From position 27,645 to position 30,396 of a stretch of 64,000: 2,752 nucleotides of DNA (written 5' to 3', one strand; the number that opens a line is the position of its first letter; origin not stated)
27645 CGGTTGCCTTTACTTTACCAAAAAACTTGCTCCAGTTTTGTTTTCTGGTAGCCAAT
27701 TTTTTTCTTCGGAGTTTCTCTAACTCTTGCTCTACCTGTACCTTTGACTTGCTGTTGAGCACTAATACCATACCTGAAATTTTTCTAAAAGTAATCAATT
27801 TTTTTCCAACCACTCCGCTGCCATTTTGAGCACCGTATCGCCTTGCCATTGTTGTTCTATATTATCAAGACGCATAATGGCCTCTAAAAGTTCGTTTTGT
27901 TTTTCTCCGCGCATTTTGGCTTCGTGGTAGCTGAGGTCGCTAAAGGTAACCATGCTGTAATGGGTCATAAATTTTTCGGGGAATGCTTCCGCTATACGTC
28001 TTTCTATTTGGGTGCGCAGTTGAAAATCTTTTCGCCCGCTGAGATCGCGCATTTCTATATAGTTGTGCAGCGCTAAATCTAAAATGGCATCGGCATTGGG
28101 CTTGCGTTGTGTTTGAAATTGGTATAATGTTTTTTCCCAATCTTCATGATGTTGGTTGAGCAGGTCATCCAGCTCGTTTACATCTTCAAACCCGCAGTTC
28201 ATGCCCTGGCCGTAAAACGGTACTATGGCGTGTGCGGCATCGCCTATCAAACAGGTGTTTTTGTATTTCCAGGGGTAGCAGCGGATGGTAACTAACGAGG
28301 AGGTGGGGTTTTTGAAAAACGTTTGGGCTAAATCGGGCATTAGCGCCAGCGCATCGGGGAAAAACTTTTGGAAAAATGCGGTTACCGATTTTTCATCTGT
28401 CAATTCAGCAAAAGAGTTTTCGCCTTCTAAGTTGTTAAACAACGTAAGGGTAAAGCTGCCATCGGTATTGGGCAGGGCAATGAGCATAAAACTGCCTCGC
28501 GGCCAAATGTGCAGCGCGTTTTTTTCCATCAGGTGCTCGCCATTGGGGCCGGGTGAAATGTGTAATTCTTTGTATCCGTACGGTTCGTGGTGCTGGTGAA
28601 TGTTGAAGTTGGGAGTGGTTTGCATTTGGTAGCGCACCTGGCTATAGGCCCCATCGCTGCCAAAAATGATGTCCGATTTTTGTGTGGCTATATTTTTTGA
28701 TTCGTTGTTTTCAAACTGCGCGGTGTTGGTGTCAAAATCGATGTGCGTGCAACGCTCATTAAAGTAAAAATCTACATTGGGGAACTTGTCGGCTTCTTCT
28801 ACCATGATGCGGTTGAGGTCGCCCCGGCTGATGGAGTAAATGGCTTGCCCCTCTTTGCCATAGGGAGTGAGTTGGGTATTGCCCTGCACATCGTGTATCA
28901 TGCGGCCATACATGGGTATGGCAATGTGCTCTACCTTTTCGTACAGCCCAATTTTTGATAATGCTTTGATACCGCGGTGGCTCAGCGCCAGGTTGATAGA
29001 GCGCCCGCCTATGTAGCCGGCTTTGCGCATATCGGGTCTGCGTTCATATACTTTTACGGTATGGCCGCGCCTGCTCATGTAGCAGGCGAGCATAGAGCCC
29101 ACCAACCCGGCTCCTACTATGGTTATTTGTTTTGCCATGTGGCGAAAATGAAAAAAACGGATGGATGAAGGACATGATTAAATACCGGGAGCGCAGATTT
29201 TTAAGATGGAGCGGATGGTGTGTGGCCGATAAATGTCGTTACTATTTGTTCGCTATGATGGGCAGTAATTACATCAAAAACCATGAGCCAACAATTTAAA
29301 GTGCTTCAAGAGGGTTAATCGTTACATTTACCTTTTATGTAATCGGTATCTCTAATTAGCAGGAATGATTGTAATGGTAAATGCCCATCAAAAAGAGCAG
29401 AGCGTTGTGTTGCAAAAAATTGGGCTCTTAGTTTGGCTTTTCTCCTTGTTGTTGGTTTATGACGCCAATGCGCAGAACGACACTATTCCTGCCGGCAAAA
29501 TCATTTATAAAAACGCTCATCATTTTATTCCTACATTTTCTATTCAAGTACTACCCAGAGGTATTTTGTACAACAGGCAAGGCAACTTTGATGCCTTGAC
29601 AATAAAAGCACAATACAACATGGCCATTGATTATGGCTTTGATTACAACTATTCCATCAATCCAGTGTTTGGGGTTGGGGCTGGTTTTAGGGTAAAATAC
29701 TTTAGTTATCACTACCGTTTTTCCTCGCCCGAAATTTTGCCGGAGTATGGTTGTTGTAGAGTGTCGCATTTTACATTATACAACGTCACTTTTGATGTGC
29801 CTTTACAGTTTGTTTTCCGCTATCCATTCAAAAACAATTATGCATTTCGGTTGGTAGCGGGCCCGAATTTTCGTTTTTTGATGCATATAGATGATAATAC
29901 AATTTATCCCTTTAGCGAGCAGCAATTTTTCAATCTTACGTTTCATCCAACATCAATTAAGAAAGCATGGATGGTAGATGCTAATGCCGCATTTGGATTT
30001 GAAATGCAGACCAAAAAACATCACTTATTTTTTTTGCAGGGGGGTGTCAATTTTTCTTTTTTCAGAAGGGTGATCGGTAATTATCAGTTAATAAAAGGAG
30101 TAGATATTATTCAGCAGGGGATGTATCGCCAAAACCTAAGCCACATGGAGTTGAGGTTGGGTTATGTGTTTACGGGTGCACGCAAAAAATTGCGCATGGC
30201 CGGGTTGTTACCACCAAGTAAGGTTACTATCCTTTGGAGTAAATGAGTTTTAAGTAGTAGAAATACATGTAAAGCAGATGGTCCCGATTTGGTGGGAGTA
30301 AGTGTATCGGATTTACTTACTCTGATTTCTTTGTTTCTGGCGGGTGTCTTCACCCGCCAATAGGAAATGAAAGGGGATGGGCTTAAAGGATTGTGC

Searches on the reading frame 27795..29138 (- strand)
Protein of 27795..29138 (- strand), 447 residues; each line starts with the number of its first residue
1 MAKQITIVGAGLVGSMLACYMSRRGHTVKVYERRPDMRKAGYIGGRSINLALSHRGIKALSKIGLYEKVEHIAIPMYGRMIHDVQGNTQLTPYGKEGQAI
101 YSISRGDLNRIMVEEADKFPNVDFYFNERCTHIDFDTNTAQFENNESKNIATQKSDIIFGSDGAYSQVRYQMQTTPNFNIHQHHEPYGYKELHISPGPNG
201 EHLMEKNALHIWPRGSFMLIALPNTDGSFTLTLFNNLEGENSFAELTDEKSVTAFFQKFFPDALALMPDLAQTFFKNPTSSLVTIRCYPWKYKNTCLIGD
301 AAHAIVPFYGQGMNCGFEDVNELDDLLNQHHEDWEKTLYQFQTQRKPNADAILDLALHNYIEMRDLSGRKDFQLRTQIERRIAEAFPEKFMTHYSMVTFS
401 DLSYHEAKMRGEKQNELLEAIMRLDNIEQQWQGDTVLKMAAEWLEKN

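Call 20: search_protein_families(library=pfam, proteins=[window:27795-29138:-], max_evalue=0.01)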
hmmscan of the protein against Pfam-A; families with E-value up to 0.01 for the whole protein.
window:27795-29138:- (447 aa): 10 families
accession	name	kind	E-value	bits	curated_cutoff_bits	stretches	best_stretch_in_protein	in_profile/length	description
PF01494.25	FAD_binding_3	-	1.3e-25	90.8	22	1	4-354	3-347/349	FAD binding domain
PF13450.12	NAD_binding_8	-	2.6e-06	28.1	21.9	1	7-36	1-30/68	NAD(P)-binding Rossmann-like domain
PF01266.30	DAO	-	1.3e-05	25.3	27.9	1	5-37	2-34/353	FAD dependent oxidoreductase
PF00070.33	Pyr_redox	-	3.3e-05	24.7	22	1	5-38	2-35/82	Pyridine nucleotide-disulphide oxidoreductase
PF07992.20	Pyr_redox_2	-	0.00011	22.2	26.1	1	3-58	143-199/291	Pyridine nucleotide-disulphide oxidoreductase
PF08491.16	SE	-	0.00045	19.8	20.1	1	291-352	128-194/276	Squalene epoxidase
PF02558.23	ApbA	-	0.00097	19.2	22.2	1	5-38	1-37/150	Ketopantoate reductase PanE/ApbA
PF02737.24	3HCDH_N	-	0.0013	19.1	22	1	4-40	1-37/180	3-hydroxyacyl-CoA dehydrogenase, NAD binding domain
PF01210.29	NAD_Gly3P_dh_N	-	0.0053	17.2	23.1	0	4-37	1-34/158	NAD-dependent glycerol-3-phosphate dehydrogenase N-terminus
PF03486.20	HI0933_like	-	0.0074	16.2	50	0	4-151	2-154/244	HI0933-like protein Rossmann domain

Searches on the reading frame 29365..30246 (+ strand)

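Call 20: search_protein_families(library=pfam, proteins=[window:29365-30246:+], max_evalue=0.01)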
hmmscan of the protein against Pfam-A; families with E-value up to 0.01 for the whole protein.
window:29365-30246:+ (293 aa): 1 family
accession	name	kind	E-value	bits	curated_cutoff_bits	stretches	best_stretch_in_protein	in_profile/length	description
PF13568.12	OMP_b-brl_2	-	2.7e-05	24.8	27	1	88-232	40-170/175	Outer membrane protein beta-barrel domain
